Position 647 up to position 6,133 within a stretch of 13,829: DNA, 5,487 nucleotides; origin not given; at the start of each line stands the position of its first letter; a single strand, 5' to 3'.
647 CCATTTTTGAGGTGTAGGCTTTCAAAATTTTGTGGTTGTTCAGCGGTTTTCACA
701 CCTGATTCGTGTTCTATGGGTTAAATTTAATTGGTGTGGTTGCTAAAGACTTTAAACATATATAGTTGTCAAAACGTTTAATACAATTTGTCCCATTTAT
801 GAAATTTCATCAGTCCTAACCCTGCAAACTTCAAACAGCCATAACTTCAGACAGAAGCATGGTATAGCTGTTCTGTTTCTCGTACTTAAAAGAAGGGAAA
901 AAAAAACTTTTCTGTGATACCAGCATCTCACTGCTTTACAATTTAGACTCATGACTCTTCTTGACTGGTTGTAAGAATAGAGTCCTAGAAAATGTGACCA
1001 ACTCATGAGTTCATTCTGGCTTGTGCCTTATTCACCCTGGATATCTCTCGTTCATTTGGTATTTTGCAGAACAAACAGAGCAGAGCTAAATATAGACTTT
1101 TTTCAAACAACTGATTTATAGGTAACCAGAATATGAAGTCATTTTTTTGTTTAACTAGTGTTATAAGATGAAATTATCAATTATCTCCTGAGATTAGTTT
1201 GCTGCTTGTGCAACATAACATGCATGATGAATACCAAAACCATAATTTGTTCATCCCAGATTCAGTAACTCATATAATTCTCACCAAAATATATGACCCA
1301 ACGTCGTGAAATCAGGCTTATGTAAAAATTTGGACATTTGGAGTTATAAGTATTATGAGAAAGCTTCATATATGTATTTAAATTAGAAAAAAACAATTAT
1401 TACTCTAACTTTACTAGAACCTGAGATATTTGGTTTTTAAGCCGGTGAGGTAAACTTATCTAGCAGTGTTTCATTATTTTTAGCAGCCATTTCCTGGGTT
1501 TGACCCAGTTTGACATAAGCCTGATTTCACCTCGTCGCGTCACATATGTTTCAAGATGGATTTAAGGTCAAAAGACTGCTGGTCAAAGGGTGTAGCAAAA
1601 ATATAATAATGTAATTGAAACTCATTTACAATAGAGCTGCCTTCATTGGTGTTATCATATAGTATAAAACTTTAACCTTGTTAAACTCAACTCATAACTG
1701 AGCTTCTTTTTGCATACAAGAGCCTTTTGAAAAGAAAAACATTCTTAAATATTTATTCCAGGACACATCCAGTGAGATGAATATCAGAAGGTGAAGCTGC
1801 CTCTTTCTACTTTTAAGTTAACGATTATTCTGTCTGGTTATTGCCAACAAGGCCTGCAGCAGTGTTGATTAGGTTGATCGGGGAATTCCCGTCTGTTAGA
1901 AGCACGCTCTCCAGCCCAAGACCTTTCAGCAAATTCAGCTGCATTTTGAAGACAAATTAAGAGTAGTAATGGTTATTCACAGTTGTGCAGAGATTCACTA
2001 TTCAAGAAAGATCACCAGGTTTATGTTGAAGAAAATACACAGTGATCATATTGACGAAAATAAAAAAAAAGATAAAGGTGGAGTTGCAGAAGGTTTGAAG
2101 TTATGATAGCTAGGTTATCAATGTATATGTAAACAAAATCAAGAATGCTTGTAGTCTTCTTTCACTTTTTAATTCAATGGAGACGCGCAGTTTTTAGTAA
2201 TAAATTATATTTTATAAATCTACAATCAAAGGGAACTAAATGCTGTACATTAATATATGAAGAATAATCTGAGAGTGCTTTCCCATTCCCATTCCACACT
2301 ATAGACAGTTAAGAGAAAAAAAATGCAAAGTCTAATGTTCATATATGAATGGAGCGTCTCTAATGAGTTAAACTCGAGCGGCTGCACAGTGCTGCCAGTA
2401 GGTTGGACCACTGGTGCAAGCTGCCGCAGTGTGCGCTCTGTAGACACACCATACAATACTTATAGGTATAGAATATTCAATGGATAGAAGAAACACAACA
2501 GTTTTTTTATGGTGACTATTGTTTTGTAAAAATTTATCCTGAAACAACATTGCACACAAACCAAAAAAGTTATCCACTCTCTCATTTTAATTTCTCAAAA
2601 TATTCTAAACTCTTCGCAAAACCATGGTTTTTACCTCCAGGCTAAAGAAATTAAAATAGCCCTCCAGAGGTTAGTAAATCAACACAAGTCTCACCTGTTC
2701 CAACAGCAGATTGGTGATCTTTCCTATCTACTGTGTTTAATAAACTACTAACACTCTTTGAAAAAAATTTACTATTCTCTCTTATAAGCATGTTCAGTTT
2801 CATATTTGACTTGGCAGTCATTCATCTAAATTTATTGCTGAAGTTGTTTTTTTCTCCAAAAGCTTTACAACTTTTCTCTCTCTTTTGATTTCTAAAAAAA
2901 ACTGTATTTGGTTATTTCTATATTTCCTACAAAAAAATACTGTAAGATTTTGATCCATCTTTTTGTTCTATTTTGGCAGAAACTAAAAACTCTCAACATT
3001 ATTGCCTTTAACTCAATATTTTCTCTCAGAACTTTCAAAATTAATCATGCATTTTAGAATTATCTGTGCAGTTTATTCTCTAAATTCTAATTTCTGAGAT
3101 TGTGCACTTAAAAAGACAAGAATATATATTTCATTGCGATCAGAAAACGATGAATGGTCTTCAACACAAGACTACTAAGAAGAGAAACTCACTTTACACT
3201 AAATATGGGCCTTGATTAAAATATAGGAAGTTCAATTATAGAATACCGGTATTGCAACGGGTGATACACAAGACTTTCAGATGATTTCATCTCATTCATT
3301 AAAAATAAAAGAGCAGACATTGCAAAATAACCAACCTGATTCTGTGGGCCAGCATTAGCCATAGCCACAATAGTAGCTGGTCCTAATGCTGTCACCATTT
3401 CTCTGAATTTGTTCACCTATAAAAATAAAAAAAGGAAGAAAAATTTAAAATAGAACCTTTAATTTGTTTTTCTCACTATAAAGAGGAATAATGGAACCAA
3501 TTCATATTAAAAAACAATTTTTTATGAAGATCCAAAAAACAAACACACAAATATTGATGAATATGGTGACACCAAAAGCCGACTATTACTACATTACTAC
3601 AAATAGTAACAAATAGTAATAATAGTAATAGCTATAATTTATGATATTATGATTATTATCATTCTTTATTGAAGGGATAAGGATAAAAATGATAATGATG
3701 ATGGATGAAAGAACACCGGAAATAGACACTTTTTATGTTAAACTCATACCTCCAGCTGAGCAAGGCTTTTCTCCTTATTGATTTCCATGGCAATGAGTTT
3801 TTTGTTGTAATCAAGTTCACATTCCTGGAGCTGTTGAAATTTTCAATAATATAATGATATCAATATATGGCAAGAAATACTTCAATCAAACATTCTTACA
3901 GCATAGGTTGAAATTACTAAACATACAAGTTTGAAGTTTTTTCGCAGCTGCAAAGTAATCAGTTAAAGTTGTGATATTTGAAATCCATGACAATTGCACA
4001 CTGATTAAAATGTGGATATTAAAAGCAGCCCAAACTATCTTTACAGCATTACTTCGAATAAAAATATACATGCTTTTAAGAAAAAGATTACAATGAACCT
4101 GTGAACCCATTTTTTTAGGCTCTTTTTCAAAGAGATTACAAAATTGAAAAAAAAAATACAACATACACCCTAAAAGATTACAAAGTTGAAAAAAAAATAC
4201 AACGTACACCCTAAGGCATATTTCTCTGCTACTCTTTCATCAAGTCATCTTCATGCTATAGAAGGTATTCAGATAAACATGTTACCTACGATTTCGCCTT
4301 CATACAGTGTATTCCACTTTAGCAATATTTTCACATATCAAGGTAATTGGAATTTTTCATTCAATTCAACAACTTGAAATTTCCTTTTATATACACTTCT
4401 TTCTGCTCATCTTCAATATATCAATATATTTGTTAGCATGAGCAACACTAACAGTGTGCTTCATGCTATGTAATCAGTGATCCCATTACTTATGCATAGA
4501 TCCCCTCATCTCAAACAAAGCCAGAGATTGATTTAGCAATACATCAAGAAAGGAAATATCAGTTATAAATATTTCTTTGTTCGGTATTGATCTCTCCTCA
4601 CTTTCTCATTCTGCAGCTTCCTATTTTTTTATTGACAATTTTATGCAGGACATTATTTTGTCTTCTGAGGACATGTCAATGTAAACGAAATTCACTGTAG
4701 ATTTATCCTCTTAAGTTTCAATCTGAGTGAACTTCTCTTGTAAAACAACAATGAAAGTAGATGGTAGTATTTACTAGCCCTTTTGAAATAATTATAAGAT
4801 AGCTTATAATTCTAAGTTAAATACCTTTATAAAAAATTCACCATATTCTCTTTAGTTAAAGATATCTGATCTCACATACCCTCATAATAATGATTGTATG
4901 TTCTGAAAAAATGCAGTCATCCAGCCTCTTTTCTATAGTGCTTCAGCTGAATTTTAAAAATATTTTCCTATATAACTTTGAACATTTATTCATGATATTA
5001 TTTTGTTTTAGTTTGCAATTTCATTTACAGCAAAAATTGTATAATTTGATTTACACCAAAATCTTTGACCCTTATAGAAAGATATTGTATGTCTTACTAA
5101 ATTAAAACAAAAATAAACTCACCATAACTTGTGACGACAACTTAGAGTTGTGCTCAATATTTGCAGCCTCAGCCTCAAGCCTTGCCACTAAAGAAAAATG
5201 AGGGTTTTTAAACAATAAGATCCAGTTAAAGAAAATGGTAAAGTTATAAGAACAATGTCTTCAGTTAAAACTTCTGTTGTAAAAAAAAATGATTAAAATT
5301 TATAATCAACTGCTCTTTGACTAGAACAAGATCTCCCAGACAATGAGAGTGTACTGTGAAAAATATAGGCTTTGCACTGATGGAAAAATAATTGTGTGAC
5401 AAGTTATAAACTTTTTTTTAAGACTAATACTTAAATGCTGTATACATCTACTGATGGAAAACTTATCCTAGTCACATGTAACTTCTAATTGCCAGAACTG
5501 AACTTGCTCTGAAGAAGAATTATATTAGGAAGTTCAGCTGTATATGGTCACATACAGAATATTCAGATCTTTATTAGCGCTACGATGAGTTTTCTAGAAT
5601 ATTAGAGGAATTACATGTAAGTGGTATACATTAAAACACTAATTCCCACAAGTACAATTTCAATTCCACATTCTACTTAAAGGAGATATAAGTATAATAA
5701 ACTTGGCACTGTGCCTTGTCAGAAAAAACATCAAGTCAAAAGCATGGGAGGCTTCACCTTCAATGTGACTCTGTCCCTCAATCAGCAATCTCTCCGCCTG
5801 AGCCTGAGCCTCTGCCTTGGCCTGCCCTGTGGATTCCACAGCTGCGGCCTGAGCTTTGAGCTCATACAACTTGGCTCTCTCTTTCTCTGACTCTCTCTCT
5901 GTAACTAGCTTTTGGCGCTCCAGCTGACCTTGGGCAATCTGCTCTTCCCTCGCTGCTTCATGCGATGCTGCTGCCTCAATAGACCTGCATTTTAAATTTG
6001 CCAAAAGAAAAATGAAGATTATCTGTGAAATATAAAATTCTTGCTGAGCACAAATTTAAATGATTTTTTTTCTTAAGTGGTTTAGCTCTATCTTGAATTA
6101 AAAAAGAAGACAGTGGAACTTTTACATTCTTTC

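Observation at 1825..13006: C-terminal half of a major vault protein gene on the minus strand, 15 exons with a fully phase-consistent splice chain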

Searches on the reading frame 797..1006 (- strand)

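Call 23: search_protein_families(library=pfam, proteins=[window:797-1006:-], max_evalue=1)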
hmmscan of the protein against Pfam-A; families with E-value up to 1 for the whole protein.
window:797-1006:- (69 aa): 1 family
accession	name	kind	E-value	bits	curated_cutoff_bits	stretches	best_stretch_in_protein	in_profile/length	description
PF15055.12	DMAC1_Dmo2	-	0.027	15.1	27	1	7-22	16-31/47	DMAC1/Dmo2-like domain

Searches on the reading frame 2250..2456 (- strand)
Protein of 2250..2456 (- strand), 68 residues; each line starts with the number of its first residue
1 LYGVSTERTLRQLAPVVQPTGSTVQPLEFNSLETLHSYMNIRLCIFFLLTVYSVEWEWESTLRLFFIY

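Call 23: search_protein_families(library=pfam, proteins=[window:2250-2456:-], max_evalue=1)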
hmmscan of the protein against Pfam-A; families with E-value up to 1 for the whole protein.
window:2250-2456:- (68 aa): 0 families

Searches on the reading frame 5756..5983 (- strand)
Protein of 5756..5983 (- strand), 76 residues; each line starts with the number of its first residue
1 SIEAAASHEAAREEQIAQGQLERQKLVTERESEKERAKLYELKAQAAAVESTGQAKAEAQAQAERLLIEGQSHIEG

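Call 6: search_solved_structures(query=window:5756-5983:-, max_evalue=0.01, show_alignments=1)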
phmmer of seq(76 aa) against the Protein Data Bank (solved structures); distinct sequences matched with E-value up to 0.01: 6.
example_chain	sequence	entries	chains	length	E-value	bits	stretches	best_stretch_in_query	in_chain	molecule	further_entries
2qzv_A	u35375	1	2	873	3.1e-13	52.7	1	2-73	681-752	Major vault protein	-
6bp7_A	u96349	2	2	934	3.1e-13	52.7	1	2-73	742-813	Major vault protein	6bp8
7pkz_A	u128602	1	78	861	3.5e-13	52.6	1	2-73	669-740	Major vault protein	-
4hl8_A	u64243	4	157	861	3.5e-13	52.6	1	2-73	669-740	Major vault protein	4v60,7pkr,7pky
11dr_A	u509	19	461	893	1.1e-12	51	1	2-73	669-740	Major vault protein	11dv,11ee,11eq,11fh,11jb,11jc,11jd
9z4w_A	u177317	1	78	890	1.2e-12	50.9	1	2-73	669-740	Major vault protein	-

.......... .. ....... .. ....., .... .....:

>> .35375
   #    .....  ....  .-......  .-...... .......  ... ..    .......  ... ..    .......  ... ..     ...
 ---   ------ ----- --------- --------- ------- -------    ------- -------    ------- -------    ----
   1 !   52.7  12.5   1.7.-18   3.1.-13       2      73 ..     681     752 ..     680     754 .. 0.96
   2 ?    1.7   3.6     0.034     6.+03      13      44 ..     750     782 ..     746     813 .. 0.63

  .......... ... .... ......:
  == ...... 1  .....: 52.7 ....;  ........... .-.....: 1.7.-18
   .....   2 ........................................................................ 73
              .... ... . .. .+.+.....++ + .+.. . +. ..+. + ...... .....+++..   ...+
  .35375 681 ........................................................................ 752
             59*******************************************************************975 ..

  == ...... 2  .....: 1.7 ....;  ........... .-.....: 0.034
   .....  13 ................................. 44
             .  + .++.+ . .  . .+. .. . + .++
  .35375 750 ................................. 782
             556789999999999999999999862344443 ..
